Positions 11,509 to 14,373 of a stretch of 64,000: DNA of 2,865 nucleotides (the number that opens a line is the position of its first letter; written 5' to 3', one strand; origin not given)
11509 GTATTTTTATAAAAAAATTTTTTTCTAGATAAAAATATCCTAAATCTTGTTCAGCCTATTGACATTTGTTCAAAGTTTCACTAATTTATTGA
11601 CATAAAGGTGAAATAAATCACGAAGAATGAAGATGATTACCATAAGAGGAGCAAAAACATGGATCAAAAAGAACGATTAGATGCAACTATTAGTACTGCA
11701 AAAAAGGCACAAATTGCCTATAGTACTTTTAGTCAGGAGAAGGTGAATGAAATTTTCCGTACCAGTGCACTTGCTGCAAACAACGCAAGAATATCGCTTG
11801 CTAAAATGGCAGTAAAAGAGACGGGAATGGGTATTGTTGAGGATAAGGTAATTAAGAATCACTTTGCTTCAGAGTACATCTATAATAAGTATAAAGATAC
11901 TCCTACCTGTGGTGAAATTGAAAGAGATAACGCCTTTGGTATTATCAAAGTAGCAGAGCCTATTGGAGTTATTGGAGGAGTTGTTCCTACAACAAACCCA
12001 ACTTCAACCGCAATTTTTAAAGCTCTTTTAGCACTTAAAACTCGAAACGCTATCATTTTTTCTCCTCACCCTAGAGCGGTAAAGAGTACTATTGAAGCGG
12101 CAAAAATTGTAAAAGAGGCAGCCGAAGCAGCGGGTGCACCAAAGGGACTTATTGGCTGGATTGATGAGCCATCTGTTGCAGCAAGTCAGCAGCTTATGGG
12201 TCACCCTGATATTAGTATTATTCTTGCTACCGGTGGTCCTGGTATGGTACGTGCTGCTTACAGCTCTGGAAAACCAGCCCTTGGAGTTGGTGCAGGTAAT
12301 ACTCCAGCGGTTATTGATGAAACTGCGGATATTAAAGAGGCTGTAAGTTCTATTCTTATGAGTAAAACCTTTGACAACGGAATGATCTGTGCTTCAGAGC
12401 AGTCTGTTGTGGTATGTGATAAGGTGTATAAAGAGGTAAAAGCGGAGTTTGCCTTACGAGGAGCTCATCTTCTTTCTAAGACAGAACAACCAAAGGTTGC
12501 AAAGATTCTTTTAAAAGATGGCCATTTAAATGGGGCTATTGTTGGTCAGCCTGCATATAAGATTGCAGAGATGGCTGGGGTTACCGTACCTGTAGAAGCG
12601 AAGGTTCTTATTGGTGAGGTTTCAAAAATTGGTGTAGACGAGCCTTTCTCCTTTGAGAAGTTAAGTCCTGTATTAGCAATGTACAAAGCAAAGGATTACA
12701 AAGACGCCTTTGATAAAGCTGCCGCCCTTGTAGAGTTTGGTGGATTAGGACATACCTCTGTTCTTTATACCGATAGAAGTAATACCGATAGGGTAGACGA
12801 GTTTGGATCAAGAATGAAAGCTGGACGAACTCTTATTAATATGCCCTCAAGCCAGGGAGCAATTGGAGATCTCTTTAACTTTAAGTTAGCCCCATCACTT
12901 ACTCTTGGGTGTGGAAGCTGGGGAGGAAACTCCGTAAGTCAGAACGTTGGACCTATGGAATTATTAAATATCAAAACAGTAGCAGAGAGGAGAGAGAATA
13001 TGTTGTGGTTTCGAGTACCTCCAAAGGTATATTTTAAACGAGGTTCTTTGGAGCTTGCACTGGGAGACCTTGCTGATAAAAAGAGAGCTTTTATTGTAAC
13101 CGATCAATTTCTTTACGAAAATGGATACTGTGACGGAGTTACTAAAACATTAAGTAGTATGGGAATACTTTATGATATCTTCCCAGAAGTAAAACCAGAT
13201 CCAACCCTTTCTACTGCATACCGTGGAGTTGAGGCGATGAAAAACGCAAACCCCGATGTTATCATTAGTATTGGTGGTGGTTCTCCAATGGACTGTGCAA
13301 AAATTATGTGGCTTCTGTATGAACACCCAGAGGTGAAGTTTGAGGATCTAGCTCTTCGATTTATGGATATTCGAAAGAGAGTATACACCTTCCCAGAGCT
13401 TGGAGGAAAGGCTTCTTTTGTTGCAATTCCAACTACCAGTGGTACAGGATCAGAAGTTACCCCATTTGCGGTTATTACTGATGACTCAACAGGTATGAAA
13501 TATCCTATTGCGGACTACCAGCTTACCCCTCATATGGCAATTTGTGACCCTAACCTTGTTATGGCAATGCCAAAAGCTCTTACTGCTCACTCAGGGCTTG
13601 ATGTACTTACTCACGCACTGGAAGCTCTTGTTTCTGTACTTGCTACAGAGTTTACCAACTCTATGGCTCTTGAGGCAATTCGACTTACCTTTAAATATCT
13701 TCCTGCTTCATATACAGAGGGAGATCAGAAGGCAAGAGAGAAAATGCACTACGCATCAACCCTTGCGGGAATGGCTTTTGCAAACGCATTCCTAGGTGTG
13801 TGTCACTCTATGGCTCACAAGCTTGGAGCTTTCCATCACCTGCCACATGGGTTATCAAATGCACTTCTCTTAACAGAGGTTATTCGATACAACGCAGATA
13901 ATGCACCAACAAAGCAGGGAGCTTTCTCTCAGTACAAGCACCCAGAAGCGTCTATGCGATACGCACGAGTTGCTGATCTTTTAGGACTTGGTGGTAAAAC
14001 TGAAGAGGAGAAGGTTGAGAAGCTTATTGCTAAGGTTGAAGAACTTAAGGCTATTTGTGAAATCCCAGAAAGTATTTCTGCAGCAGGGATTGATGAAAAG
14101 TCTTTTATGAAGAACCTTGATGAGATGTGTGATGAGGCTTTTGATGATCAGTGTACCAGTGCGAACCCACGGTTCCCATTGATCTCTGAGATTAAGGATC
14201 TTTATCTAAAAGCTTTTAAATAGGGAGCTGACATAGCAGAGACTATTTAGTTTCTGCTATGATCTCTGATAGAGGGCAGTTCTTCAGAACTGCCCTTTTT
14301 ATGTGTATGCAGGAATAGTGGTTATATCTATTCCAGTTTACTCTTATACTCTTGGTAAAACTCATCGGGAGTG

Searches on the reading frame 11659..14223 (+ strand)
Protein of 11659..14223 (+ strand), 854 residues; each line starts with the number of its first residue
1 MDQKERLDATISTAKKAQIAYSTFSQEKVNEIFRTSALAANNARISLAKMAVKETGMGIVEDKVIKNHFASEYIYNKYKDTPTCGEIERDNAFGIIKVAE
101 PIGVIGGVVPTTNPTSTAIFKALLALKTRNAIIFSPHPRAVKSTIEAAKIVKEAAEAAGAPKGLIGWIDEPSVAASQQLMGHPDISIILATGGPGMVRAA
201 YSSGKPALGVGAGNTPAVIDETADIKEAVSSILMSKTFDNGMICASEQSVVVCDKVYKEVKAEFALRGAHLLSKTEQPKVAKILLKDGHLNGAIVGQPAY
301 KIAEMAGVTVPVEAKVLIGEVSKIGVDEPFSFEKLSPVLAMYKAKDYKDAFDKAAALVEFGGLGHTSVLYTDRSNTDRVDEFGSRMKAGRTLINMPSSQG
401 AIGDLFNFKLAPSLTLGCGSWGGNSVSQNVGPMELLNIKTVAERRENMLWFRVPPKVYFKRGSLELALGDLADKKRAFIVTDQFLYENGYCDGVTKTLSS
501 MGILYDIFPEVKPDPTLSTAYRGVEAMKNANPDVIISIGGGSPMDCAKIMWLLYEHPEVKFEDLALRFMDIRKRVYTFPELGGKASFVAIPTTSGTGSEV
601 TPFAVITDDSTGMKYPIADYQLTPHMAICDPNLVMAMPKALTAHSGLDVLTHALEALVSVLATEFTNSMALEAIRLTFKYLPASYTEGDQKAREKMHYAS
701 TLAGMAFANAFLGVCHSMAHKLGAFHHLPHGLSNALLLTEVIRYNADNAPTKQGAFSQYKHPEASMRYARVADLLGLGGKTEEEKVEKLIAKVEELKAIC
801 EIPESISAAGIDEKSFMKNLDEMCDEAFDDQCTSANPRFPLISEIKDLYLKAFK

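Call 92: search_protein_families(library=pfam, proteins=[window:11659-14223:+], max_evalue=0.00001)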
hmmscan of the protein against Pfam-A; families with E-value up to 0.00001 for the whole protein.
window:11659-14223:+ (854 aa): 4 families
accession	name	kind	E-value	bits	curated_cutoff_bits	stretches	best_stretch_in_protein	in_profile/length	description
PF25137.1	ADH_Fe_C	-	4.8e-56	190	27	1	642-852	1-193/194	Fe-containing alcohol dehydrogenase family, C-terminal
PF00465.25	Fe-ADH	-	1.4e-47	161.8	31.3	1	454-631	1-168/168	Iron-containing alcohol dehydrogenase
PF00171.27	Aldedh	-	9.7e-30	103.9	23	1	3-267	27-292/461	Aldehyde dehydrogenase family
PF13685.12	Fe-ADH_2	-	3.3e-08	34.1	28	1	468-550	14-93/149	Iron-containing alcohol dehydrogenase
